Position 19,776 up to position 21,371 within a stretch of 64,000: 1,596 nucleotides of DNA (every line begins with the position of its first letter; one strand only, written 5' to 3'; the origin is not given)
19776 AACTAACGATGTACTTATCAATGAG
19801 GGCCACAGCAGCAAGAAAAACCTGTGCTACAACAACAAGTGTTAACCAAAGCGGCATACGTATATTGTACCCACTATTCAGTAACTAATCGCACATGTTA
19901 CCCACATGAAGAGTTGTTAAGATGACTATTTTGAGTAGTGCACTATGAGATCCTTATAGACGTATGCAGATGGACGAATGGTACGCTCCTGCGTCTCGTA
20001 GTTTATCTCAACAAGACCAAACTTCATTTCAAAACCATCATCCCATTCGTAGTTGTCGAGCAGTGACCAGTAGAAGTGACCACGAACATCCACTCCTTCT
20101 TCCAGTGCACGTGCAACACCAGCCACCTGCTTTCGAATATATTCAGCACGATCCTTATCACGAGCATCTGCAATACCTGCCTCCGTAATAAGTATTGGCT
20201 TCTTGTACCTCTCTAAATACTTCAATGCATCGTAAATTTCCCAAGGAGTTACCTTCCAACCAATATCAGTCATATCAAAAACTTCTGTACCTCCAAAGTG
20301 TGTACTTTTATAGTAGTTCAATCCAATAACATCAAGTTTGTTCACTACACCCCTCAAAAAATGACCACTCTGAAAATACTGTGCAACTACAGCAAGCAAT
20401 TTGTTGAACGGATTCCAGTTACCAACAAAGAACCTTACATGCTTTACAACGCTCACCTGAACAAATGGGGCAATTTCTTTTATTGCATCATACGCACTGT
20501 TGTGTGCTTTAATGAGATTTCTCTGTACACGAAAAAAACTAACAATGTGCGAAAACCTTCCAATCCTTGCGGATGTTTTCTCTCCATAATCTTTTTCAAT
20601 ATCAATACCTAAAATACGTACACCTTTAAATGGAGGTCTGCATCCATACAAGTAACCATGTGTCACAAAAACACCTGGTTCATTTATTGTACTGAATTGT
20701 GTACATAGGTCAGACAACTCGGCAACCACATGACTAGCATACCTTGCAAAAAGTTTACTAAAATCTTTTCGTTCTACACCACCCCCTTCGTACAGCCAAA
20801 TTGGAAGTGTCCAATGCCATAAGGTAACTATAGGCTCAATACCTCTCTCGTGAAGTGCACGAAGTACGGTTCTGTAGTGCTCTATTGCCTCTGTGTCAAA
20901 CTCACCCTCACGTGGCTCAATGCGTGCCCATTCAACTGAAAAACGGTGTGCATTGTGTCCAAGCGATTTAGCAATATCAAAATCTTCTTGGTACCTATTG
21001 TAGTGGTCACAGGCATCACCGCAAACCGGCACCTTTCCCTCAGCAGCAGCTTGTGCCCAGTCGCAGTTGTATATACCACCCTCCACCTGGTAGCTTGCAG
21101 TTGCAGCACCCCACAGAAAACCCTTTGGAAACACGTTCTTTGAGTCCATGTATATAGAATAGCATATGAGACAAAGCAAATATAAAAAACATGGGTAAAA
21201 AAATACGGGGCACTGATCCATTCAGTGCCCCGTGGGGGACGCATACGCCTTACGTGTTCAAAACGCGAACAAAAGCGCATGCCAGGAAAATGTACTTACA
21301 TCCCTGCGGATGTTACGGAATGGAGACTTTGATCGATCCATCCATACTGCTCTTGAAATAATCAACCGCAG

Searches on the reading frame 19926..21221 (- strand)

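Call 57: search_protein_families(library=ncbifam, proteins=[window:19926-21221:-], max_evalue=1e-10)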
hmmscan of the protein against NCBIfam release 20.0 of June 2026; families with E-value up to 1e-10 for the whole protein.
window:19926-21221:- (431 aa): 8 families
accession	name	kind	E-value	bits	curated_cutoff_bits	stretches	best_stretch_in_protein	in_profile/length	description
TIGR03356.1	BGL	equivalog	3.9e-80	269.9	478.5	2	31-197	1-177/427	GH1 family beta-glucosidase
NF041004.1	Beta_gal_BgaS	equivalog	3.5e-63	213.8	475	2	317-426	353-463/479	beta-galactosidase BgaS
NF010036.0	PRK13511.1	subfamily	8.3e-54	182.9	610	2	29-199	3-178/469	6-phospho-beta-galactosidase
TIGR01233.1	lacG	equivalog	2.6e-39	135.4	561.2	2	31-201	4-179/472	6-phospho-beta-galactosidase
NF007356.0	PRK09852.1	subfamily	1.9e-23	82.9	623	1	69-186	65-185/474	6-phospho-beta-glucosidase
NF007154.0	PRK09589.1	subfamily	1.5e-21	76.7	624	1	62-181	54-176/476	6-phospho-beta-glucosidase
NF007158.0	PRK09593.1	subfamily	2.3e-21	76.1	639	1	68-185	66-186/478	6-phospho-beta-glucosidase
NF011589.0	PRK15014.1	subfamily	1.6e-19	70.5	686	1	29-181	4-178/477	6-phospho-beta-glucosidase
